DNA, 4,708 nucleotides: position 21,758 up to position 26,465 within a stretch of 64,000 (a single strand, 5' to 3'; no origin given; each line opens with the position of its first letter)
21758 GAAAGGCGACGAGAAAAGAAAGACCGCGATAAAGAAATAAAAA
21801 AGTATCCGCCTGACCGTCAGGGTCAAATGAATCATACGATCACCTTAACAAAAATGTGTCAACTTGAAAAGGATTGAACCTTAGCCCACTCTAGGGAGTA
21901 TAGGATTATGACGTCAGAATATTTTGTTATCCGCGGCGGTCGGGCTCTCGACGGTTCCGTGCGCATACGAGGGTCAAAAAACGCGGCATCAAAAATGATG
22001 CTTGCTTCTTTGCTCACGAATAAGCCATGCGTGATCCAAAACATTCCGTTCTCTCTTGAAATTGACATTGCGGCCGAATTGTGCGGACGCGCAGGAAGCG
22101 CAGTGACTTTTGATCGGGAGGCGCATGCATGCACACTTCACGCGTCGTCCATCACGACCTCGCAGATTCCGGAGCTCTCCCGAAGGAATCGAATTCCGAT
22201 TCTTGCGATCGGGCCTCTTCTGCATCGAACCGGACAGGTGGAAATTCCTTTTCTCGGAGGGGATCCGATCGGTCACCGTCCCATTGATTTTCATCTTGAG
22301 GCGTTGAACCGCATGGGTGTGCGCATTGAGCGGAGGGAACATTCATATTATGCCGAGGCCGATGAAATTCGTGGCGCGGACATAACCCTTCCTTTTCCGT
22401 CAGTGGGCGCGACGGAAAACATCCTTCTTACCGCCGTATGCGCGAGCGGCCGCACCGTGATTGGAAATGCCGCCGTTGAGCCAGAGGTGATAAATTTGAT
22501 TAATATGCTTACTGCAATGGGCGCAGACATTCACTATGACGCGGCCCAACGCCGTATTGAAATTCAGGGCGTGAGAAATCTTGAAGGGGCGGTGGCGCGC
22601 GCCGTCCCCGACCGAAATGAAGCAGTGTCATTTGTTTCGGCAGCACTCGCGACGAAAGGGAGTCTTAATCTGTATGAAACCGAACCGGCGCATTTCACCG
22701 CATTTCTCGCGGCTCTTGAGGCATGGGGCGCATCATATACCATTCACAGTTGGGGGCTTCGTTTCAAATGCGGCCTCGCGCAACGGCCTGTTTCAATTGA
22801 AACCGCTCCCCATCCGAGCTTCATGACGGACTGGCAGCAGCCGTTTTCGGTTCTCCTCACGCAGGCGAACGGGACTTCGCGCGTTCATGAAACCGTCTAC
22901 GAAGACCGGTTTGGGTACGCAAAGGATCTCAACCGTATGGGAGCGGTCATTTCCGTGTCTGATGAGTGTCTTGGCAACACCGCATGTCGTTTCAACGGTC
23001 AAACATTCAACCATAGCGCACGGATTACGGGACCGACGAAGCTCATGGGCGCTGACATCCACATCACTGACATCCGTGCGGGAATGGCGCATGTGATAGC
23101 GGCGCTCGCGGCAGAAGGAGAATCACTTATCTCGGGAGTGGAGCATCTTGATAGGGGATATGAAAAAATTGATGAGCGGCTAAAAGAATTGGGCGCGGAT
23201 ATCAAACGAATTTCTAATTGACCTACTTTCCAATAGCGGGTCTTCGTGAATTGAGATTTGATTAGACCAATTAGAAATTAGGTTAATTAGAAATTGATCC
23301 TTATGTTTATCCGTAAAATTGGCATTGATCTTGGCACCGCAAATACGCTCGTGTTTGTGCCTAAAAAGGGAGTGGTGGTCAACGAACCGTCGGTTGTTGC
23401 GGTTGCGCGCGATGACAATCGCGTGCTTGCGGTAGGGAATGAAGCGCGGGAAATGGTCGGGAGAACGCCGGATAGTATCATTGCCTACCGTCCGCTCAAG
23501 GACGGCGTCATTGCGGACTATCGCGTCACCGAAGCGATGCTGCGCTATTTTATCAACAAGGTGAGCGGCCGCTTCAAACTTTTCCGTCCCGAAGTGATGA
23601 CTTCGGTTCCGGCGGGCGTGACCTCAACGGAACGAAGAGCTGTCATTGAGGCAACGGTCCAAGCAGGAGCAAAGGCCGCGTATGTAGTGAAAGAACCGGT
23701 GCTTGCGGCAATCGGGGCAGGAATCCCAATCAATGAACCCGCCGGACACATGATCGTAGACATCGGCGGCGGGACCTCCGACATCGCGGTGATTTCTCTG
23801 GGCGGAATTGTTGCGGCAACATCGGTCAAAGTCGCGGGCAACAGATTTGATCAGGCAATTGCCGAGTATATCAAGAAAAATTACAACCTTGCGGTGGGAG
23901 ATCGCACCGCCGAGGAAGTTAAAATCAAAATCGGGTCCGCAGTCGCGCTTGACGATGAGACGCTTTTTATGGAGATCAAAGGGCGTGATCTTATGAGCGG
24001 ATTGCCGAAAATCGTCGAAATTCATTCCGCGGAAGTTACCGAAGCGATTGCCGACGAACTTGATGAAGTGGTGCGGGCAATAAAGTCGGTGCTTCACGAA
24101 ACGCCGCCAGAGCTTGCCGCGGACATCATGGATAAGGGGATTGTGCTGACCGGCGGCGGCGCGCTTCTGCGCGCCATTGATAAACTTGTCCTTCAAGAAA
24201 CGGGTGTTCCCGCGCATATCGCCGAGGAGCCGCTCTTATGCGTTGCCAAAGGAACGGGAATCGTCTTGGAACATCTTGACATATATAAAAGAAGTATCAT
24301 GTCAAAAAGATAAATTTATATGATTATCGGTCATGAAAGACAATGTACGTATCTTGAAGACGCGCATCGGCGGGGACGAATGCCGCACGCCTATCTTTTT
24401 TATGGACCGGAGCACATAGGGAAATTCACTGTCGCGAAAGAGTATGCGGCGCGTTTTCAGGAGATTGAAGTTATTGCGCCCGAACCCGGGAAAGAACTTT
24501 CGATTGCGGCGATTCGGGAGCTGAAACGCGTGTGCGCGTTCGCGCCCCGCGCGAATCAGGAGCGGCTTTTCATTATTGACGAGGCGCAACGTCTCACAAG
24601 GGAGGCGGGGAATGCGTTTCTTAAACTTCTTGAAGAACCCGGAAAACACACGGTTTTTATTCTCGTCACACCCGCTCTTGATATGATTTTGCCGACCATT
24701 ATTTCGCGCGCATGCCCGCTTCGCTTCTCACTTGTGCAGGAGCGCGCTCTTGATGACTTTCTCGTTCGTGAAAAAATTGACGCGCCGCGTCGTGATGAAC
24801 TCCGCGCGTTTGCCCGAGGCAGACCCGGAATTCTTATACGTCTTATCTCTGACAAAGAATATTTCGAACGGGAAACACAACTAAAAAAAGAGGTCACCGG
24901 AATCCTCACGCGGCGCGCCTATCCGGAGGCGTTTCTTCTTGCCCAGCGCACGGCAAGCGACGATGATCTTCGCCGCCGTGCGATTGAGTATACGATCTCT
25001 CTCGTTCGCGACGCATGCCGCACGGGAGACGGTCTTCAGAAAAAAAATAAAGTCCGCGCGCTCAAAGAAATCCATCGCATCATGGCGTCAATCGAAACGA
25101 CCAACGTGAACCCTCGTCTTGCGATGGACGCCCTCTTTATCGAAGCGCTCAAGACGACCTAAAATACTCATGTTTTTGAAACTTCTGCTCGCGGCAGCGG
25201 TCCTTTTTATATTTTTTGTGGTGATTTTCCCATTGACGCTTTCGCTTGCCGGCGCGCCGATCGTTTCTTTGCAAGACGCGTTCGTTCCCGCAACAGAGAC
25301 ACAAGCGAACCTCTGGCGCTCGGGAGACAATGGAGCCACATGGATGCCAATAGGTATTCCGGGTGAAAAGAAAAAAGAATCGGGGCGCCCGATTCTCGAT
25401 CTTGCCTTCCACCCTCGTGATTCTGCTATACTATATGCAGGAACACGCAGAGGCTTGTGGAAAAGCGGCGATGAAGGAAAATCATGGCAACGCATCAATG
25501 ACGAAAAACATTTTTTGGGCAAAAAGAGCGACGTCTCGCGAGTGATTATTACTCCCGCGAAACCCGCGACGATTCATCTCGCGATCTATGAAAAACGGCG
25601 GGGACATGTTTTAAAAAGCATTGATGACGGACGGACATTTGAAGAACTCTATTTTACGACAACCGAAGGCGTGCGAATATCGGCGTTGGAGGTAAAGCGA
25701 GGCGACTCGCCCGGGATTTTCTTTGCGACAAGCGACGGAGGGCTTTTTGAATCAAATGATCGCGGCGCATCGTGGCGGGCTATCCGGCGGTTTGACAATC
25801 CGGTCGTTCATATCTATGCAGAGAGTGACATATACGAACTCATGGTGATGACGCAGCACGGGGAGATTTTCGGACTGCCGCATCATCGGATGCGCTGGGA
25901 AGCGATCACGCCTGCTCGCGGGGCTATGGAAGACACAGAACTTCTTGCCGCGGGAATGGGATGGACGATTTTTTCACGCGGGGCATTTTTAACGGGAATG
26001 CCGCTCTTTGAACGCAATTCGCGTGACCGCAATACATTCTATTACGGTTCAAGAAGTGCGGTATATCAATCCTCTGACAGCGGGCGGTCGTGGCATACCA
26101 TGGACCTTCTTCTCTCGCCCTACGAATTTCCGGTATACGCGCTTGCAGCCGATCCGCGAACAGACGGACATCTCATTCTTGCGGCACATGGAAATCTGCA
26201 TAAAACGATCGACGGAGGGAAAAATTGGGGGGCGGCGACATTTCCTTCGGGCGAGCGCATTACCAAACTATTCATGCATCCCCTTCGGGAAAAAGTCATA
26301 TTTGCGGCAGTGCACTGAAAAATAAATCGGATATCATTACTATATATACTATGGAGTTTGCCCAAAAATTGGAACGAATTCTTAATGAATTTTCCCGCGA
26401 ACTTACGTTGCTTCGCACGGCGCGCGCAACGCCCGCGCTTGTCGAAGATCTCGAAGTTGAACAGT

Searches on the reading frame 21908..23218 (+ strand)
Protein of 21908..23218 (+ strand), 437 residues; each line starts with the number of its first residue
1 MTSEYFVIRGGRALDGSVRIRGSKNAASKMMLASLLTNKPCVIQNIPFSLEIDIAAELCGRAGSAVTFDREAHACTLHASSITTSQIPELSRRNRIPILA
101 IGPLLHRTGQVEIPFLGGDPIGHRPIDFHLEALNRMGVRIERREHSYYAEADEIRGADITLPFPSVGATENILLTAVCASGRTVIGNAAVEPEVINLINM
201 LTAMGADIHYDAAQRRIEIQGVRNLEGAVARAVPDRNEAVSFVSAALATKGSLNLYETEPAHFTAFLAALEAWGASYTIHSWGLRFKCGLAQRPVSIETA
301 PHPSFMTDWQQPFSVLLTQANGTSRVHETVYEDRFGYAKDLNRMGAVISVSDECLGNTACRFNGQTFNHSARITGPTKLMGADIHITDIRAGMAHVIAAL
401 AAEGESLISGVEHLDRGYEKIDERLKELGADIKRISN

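Call 66: search_protein_families(library=pfam, proteins=[window:21908-23218:+], max_evalue=0.00001)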
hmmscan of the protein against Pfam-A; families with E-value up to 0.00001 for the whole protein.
window:21908-23218:+ (437 aa): 1 family
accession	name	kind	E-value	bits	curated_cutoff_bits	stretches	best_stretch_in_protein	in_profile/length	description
PF00275.25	EPSP_synthase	-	8.6e-72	242.6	22.8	1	9-425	2-417/417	EPSP synthase (3-phosphoshikimate 1-carboxyvinyltransferase)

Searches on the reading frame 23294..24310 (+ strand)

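Call 66: search_protein_families(library=pfam, proteins=[window:23294-24310:+], max_evalue=0.00001)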
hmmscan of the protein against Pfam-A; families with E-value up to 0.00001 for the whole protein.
window:23294-24310:+ (339 aa): 4 families
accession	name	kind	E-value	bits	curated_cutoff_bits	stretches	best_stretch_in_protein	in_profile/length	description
PF06723.19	MreB_Mbl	-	2.4e-138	460.9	27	1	8-331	3-325/327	MreB/Mbl protein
PF00012.26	HSP70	-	1.8e-12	46.7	20.6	1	101-323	136-370/599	Hsp70 protein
PF14450.12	FtsA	-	1.9e-11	44.9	31.8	1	154-312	2-112/127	Cell division protein FtsA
PF00022.25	Actin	-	8.1e-10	38.3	27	1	31-196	30-190/410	Actin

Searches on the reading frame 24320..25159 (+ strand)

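Call 66: search_protein_families(library=pfam, proteins=[window:24320-25159:+], max_evalue=0.00001)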
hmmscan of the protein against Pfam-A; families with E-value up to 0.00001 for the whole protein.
window:24320-25159:+ (280 aa): 1 family
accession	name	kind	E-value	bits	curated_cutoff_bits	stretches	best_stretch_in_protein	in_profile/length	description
PF13177.12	DNA_pol3_delta2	-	2.2e-30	106.2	27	1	46-137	68-158/161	DNA polymerase III, delta subunit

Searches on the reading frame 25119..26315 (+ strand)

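Call 66: search_protein_families(library=pfam, proteins=[window:25119-26315:+], max_evalue=0.00001)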
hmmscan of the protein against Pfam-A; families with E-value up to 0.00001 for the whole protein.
window:25119-26315:+ (399 aa): 2 families
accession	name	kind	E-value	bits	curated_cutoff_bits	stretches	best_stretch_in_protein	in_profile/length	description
PF15902.12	Sortilin-Vps10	-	2.3e-16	60.1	33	0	64-127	2-61/446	Sortilin, neurotensin receptor 3,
PF14870.12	PSII_BNR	-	1.3e-09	38.1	27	0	85-128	229-271/303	Photosynthesis system II assembly factor YCF48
